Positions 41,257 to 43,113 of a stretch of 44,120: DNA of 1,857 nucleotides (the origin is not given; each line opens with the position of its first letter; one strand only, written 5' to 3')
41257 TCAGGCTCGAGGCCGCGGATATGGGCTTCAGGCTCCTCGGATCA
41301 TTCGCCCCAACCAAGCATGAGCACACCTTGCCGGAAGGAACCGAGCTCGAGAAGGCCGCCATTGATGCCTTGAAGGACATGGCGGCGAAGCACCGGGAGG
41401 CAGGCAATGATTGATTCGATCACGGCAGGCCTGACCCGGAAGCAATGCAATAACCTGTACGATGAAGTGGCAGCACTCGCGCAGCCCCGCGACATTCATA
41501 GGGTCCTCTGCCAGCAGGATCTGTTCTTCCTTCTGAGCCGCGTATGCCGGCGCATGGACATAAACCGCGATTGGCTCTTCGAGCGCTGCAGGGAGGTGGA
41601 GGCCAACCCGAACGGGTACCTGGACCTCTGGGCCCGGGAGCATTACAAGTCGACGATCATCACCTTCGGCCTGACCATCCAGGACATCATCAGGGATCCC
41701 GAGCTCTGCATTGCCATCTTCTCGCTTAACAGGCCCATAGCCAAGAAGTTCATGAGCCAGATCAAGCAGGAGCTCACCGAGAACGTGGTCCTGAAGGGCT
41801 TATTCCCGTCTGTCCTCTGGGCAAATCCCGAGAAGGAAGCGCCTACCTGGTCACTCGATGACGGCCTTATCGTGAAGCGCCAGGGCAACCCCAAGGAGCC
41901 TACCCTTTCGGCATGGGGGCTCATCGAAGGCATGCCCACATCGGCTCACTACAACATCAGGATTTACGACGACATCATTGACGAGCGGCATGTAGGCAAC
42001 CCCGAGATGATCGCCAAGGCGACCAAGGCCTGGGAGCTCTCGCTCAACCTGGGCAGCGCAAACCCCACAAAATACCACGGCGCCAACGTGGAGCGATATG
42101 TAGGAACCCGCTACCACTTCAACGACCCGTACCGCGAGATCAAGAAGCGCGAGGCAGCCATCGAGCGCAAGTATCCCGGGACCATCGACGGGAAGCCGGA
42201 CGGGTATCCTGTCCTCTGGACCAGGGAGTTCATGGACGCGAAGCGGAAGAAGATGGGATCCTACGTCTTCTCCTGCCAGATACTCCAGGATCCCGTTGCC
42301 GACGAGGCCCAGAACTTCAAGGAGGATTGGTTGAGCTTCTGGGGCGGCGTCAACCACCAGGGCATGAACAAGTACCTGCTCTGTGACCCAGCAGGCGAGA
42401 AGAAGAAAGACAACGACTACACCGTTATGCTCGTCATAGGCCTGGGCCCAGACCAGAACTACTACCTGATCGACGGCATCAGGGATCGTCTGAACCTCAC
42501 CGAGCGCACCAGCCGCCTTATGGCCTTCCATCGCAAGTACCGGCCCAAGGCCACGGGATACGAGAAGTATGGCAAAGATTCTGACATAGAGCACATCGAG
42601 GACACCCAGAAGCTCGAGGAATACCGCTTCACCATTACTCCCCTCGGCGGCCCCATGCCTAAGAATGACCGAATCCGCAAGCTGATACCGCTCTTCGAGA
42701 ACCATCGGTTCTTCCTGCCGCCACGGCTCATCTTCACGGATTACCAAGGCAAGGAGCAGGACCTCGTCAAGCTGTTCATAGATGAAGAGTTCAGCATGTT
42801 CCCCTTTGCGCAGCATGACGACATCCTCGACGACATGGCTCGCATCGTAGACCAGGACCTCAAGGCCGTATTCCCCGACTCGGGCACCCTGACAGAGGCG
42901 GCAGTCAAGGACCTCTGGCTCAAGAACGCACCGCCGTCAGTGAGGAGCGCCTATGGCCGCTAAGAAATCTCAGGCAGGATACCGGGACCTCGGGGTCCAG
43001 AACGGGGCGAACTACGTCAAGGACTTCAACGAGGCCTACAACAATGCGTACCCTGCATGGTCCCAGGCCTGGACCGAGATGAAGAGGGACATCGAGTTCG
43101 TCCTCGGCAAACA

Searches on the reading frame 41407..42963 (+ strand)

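Call 52: search_protein_families(library=phrogs, proteins=[window:41407-42963:+], max_evalue=0.001)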
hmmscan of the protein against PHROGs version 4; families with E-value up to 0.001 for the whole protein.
window:41407-42963:+ (518 aa): 3 families
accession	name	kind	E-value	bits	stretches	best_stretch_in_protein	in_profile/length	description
phrog_38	-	head and packaging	4.6e-51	175.4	1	71-494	308-713/760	terminase large subunit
phrog_5573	-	head and packaging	4.3e-18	66.6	1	272-483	33-233/250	terminase large subunit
phrog_979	-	head and packaging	0.00013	21.8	1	300-375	412-494/642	terminase large subunit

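Call 53: search_protein_families(library=pfam, proteins=[window:41407-42963:+], max_evalue=0.001)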
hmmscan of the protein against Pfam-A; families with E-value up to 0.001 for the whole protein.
window:41407-42963:+ (518 aa): 0 families
